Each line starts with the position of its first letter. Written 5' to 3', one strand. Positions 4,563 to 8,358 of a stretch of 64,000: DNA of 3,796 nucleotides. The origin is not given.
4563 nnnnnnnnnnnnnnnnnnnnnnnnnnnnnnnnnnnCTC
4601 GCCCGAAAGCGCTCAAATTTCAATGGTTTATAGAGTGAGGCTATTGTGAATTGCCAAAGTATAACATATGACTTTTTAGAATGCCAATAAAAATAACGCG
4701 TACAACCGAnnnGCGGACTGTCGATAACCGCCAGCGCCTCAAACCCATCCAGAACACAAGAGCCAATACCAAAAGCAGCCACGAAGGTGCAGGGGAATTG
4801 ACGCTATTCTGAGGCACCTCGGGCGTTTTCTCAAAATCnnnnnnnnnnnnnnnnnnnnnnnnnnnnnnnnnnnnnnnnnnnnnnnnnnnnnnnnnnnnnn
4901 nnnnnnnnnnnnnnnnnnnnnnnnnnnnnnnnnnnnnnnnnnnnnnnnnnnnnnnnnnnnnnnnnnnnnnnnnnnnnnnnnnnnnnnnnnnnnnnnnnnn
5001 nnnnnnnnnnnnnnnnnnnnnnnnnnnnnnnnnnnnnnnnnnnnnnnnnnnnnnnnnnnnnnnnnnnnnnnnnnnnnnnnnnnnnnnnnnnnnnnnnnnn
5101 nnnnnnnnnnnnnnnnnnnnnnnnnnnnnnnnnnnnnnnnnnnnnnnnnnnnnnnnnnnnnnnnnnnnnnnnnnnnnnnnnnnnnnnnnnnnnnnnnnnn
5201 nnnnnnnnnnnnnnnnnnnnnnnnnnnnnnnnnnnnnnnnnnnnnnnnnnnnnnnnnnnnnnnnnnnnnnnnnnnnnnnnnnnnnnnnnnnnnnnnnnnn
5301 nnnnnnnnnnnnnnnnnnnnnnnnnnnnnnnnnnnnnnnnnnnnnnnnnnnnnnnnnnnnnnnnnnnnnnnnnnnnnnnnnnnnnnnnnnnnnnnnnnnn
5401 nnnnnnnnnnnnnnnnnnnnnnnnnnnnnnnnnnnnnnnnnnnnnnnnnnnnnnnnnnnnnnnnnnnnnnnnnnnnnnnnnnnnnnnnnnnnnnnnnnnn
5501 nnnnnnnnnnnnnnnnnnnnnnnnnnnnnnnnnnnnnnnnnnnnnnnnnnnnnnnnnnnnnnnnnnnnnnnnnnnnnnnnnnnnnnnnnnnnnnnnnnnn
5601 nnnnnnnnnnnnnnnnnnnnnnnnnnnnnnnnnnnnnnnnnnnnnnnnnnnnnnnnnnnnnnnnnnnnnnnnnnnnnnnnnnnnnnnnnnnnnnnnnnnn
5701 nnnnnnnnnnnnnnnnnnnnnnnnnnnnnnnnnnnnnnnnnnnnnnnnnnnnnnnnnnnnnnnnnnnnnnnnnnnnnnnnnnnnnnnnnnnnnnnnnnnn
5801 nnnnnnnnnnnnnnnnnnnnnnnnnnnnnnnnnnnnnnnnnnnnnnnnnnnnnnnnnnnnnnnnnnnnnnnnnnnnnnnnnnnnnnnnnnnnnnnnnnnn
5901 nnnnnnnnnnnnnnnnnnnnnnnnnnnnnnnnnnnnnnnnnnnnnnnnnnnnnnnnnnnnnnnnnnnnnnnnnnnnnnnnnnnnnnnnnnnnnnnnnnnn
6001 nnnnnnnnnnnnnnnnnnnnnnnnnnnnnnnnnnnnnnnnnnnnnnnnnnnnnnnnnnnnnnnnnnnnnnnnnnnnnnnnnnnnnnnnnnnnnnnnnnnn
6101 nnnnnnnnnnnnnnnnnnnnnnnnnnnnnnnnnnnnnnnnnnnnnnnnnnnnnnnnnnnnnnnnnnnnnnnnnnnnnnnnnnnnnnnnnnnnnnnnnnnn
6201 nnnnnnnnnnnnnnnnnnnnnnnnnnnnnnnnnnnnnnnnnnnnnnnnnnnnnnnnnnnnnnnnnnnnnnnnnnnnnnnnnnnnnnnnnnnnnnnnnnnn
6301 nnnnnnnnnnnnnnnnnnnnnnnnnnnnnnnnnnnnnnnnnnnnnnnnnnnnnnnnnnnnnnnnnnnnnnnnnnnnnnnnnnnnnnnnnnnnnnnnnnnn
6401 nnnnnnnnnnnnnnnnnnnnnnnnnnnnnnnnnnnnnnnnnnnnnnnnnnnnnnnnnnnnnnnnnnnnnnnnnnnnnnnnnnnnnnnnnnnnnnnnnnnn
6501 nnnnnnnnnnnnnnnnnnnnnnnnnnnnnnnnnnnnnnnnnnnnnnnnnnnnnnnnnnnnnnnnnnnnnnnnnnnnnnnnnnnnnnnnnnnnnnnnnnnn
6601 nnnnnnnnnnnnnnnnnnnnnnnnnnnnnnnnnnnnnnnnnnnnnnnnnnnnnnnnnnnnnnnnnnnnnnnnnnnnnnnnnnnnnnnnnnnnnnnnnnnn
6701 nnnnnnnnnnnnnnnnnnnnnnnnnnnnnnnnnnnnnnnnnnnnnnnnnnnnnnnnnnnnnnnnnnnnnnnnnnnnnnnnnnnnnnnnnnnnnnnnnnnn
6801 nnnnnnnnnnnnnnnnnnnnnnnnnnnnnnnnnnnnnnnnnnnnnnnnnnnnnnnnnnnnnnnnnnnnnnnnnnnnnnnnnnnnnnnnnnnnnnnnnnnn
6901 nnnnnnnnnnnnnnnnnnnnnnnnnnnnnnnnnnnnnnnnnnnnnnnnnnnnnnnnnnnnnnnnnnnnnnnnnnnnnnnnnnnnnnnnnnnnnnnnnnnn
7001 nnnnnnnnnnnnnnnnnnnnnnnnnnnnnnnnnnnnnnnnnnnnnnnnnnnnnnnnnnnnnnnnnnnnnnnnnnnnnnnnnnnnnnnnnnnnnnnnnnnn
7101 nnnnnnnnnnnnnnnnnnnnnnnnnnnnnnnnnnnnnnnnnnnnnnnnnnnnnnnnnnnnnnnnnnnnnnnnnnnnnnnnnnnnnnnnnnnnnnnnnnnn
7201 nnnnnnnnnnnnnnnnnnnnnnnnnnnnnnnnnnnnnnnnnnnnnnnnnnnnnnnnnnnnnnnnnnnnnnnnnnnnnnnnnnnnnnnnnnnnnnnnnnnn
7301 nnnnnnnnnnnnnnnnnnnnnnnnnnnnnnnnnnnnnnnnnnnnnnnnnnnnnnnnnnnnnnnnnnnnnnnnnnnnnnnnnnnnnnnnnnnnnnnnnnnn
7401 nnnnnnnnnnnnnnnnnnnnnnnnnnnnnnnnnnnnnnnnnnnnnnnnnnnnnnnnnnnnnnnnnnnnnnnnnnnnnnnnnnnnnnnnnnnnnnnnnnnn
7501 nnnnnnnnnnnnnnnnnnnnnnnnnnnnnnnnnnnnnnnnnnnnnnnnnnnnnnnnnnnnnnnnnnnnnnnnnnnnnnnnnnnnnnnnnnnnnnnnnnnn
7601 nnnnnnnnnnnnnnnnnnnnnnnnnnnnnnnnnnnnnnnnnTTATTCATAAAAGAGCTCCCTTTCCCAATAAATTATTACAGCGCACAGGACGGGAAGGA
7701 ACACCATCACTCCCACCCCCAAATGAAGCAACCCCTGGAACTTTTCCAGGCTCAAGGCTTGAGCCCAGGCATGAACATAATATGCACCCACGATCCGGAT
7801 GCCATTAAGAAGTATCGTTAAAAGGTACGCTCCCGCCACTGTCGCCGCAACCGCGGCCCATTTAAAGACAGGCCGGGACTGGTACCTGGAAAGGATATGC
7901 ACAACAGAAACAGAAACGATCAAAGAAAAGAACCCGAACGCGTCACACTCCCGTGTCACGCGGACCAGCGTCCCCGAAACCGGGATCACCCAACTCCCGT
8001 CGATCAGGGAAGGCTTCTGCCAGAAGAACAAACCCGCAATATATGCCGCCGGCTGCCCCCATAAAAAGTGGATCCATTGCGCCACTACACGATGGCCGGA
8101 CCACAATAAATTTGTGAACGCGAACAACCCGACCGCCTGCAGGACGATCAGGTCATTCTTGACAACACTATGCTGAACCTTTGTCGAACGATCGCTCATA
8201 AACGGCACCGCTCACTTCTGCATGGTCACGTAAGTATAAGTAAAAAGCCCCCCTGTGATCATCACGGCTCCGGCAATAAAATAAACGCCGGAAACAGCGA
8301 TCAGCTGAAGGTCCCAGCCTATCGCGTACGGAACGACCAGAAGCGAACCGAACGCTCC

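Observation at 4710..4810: Variant C-terminal sorting signal (SPAPS - TM - RRWR) rather than canonical PEP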

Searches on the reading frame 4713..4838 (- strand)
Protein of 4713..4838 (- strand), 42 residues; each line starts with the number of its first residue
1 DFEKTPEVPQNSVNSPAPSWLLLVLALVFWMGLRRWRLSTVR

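Call 32: search_protein_families(library=ncbifam, proteins=[window:4713-4838:-], max_evalue=10)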
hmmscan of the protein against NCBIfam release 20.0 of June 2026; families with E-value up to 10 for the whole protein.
seq(42 aa): 2 families
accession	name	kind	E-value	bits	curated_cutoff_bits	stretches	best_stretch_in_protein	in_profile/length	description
TIGR03901.2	MYXO-CTERM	domain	0.021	15.2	20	1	16-37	15-34/34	MYXO-CTERM sorting domain-containing protein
TIGR02595.1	PEP_CTERM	domain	0.058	14.3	16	1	16-37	2-23/24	PEP-CTERM sorting domain-containing protein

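Call 33: search_protein_families(library=pfam, proteins=[window:4713-4838:-], max_evalue=10)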
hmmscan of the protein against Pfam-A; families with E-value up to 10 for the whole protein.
seq(42 aa): 0 families

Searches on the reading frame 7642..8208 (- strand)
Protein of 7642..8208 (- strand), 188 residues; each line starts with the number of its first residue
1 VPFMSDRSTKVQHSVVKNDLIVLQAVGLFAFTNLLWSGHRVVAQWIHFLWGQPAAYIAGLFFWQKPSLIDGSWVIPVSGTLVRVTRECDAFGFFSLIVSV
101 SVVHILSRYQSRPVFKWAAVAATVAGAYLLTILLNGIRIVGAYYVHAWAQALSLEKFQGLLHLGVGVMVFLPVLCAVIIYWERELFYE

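Call 3: search_protein_families(library=ncbifam, proteins=[window:7642-8208:-], max_evalue=0.01)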
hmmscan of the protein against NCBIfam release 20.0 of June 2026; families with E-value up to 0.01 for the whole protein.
window:7642-8208:- (188 aa): 2 families
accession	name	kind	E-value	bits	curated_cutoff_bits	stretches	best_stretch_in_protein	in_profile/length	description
TIGR04287.1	exosort_XrtK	exception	4e-08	32.9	55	1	84-179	64-153/163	exosortase K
TIGR04178.1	exo_archaeo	signature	1.9e-06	28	23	1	82-182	1-92/97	exosortase/archaeosortase family protein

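Call 4: search_protein_families(library=pfam, proteins=[window:7642-8208:-], max_evalue=0.01)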
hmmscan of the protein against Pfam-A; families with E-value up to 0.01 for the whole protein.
window:7642-8208:- (188 aa): 0 families

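Call 6: find_homologous_proteins(query=window:7642-8208:-, max_evalue=0.001)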
Query window:7642-8208:- (188 aa): 5 proteins with E <= 0.001 among 139 candidates.
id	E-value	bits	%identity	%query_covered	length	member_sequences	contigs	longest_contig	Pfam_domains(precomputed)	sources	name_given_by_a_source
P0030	6.7e-117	406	100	98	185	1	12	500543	-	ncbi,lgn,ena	-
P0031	1.2e-83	297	70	98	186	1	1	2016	PF09721.16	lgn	-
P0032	4.9e-75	269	69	92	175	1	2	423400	-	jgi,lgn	jgi:exosortase/archaeosortase family protein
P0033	1.3e-72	261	62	96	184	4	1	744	-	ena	-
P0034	1.3e-49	186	76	61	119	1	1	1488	-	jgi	jgi:exosortase/archaeosortase family protein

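Call 10: find_encoding_contigs(protein=P0030, flank=10000, max_places=4)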
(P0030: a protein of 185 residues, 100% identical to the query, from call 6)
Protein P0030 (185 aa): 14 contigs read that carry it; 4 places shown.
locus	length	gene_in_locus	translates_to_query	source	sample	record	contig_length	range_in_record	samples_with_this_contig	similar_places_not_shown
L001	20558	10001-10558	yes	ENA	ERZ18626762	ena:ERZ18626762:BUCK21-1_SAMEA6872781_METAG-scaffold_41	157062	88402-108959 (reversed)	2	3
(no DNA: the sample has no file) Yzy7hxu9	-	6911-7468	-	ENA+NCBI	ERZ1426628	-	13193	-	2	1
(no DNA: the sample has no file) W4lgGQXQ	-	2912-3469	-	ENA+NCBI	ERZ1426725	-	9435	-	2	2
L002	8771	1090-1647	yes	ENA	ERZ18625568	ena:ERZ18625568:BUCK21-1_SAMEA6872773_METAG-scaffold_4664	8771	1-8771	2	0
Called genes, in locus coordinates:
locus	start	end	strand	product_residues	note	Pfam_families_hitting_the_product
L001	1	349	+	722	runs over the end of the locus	PF07719:TPR_2 (faint), PF13428:TPR_14 (faint), PF13432:TPR_16 (weak)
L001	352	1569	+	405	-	PF00483:NTP_transferase, PF12804:NTP_transf_3 (weak), PF24894:Hexapep_GlmU, PF25084:LbH_EIF2B (weak), PF25247:LbH_GLGC (faint)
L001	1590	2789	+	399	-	PF12242:Eno-Rase_NADH_b, PF12241:Enoyl_reductase, PF07055:Eno-Rase_FAD_bd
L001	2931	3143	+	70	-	PF12728:HTH_17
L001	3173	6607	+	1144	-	PF02463:SMC_N, PF13175:AAA_15, PF13304:AAA_21 (weak), PF13476:AAA_23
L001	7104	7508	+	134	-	PF00392:GntR, PF02082:Rrf2 (weak)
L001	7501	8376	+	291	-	PF00005:ABC_tran, PF13175:AAA_15 (faint), PF13304:AAA_21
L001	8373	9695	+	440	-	-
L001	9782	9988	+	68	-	-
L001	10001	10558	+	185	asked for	-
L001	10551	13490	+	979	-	PF08487:VIT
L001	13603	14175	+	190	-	PF02674:Colicin_V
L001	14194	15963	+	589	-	PF01807:Zn_ribbon_DnaG, PF08275:DNAG_N, PF01751:Toprim, PF13155:Toprim_2, PF13362:Toprim_3 (weak), PF13662:Toprim_4, PF10410:DnaB_bind, PF08278:DnaG_DnaB_bind (weak)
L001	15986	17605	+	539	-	PF03979:Sigma70_r1_1, PF00140:Sigma70_r1_2, PF04542:Sigma70_r2, PF04539:Sigma70_r3, PF04545:Sigma70_r4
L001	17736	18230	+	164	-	-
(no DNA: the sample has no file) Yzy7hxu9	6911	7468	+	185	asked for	-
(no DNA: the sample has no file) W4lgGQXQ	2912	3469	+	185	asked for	-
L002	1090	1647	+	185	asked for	-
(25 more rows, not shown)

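Call 46: search_solved_structures(query=window:7642-8199:-, max_evalue=10)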
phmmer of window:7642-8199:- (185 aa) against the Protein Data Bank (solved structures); distinct sequences matched with E-value up to 10: 0.
